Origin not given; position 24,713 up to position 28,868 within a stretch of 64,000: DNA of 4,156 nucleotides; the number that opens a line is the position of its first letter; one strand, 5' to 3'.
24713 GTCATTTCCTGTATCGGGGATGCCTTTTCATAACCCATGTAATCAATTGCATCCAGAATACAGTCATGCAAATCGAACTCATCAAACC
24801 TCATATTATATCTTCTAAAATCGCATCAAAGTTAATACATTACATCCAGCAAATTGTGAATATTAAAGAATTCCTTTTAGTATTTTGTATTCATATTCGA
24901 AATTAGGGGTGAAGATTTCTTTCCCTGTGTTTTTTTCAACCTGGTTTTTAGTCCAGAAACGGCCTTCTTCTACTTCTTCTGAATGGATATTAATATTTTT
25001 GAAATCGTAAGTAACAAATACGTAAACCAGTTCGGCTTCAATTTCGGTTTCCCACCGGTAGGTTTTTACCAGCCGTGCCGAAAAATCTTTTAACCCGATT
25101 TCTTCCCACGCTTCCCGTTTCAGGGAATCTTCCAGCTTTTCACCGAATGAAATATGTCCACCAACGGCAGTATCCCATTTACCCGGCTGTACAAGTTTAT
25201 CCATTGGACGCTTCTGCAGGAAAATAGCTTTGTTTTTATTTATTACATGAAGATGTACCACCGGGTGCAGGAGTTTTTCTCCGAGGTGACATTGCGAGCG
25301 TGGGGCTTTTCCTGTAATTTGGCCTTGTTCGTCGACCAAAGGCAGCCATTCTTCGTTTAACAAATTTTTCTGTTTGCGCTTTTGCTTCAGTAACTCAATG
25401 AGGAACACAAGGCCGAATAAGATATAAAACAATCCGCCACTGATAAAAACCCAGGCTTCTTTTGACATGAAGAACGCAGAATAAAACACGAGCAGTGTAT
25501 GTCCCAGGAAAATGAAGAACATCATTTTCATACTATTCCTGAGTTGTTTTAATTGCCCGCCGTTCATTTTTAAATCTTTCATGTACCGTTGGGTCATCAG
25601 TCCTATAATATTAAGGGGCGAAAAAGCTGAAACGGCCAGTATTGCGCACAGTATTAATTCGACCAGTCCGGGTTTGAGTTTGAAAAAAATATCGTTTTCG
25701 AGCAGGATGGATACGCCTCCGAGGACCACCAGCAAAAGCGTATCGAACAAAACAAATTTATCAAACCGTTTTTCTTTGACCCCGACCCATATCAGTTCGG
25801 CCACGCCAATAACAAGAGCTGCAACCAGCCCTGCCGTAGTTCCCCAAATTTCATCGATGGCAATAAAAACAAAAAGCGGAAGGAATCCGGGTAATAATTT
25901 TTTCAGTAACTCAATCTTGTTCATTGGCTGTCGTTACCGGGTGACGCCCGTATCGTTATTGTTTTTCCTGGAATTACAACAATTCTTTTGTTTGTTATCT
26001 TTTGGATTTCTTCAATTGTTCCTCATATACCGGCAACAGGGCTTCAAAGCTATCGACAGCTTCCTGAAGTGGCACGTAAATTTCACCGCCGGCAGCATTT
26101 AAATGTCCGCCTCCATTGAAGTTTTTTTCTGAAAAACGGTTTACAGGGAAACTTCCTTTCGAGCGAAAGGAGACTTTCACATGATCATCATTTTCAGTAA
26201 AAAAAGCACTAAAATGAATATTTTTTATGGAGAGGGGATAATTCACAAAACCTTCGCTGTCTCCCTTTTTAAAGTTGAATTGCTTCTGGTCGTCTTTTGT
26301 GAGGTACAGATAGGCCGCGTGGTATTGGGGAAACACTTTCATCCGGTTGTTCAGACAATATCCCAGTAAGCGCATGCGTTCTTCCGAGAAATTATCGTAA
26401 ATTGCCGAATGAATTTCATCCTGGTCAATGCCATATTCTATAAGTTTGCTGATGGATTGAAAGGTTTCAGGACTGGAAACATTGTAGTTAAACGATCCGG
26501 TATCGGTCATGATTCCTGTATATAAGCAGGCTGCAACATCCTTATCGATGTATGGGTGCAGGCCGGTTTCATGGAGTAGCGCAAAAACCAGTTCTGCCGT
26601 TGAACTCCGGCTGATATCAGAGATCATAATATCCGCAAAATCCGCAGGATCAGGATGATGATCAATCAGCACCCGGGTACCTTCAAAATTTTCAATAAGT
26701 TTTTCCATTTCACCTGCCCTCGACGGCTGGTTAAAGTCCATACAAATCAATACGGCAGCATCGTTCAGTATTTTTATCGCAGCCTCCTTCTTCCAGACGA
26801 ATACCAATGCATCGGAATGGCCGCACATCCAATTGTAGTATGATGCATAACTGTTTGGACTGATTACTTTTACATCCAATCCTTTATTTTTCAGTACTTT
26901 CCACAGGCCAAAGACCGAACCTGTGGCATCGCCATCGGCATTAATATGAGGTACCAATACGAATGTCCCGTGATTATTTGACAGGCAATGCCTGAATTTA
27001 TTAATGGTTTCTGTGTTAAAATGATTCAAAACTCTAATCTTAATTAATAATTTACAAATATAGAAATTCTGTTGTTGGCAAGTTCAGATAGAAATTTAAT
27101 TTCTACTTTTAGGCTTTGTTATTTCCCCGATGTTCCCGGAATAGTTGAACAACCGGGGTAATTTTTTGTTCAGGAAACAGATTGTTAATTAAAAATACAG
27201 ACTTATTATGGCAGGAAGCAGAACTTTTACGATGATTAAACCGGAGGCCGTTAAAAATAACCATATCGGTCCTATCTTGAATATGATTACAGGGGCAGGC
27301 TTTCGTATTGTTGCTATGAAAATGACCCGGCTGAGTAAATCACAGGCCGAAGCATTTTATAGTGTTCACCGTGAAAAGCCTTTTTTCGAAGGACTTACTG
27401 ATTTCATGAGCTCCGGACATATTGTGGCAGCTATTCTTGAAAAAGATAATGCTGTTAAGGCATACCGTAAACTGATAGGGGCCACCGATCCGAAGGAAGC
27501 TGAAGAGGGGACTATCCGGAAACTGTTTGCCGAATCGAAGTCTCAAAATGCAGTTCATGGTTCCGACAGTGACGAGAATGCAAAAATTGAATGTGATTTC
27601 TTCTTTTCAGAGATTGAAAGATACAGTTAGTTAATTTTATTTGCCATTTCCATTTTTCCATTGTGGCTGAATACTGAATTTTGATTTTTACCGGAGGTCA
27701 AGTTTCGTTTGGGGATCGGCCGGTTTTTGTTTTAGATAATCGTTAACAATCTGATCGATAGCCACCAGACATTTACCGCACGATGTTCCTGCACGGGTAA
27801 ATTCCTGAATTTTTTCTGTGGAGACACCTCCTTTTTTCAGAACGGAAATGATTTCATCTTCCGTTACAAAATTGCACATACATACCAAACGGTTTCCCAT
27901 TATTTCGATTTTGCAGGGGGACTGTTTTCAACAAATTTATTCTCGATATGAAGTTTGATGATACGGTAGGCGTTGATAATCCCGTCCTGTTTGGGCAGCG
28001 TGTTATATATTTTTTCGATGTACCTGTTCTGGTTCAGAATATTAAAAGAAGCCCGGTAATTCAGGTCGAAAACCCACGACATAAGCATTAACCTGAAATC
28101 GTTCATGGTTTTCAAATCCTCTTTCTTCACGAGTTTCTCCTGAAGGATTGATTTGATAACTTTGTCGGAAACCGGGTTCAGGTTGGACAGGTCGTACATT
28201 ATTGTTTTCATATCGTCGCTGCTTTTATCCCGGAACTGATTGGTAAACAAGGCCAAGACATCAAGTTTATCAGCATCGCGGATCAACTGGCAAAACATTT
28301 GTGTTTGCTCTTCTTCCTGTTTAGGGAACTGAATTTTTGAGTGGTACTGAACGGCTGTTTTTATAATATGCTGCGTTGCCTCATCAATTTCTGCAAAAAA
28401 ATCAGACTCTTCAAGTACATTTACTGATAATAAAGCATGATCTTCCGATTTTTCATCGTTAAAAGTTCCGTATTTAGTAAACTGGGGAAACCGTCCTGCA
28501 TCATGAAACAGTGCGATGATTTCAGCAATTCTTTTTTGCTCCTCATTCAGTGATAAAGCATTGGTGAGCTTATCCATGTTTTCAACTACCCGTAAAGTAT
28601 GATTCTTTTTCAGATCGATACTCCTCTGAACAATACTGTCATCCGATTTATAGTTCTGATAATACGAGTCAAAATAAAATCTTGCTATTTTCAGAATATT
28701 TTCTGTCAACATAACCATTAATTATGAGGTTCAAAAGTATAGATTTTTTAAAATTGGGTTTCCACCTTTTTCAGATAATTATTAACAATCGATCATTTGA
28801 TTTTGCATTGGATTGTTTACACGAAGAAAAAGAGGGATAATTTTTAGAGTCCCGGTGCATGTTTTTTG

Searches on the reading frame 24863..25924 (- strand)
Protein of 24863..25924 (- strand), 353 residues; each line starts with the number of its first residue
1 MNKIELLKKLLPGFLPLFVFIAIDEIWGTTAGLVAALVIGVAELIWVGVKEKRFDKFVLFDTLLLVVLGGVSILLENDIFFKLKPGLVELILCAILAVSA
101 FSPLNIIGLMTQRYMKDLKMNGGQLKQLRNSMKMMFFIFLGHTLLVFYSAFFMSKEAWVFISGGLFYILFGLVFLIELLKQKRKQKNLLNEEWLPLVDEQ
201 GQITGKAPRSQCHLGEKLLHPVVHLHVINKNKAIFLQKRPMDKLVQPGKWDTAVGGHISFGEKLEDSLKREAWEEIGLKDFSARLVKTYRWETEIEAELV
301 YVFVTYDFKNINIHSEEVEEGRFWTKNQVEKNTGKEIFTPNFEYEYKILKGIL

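Call 71: search_protein_families(library=pfam, proteins=[window:24863-25924:-], max_evalue=0.001)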
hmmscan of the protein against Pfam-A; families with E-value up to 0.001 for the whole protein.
window:24863-25924:- (353 aa): 2 families
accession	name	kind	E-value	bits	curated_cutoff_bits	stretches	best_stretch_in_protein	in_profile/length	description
PF04279.20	IspA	-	1.1e-14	55.4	28.7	1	9-170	2-159/176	Intracellular septation protein A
PF00293.34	NUDIX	-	7.2e-13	49.1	21.1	1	220-333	3-125/134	NUDIX domain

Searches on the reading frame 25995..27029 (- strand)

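Call 71: search_protein_families(library=pfam, proteins=[window:25995-27029:-], max_evalue=0.001)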
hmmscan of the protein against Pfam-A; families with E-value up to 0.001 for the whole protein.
window:25995-27029:- (344 aa): 2 families
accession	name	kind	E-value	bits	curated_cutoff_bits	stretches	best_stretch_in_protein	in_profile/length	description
PF01368.27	DHH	-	2.1e-19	70.5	28.1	1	24-173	3-125/125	DHH family, N-terminal domain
PF02272.25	DHHA1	-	1.2e-10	42.2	25.9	1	240-331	6-92/102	DHHA1 domain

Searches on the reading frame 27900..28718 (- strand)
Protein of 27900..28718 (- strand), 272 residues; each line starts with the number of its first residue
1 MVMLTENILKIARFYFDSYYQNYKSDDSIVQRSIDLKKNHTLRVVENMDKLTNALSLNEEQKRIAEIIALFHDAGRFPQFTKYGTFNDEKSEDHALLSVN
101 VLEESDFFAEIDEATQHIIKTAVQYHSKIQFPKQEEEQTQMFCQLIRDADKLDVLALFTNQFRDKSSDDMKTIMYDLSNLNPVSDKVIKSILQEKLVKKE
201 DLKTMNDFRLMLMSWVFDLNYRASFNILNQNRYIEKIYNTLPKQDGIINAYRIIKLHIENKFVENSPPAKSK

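Call 27: search_protein_families(library=pfam, proteins=[window:27900-28718:-])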
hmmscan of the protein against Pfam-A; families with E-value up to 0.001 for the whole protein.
window:27900-28718:- (272 aa): 1 family
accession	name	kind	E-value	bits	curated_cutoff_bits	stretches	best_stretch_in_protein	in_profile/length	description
PF01966.28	HD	-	5.3e-09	36.8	22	1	39-153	3-114/116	HD domain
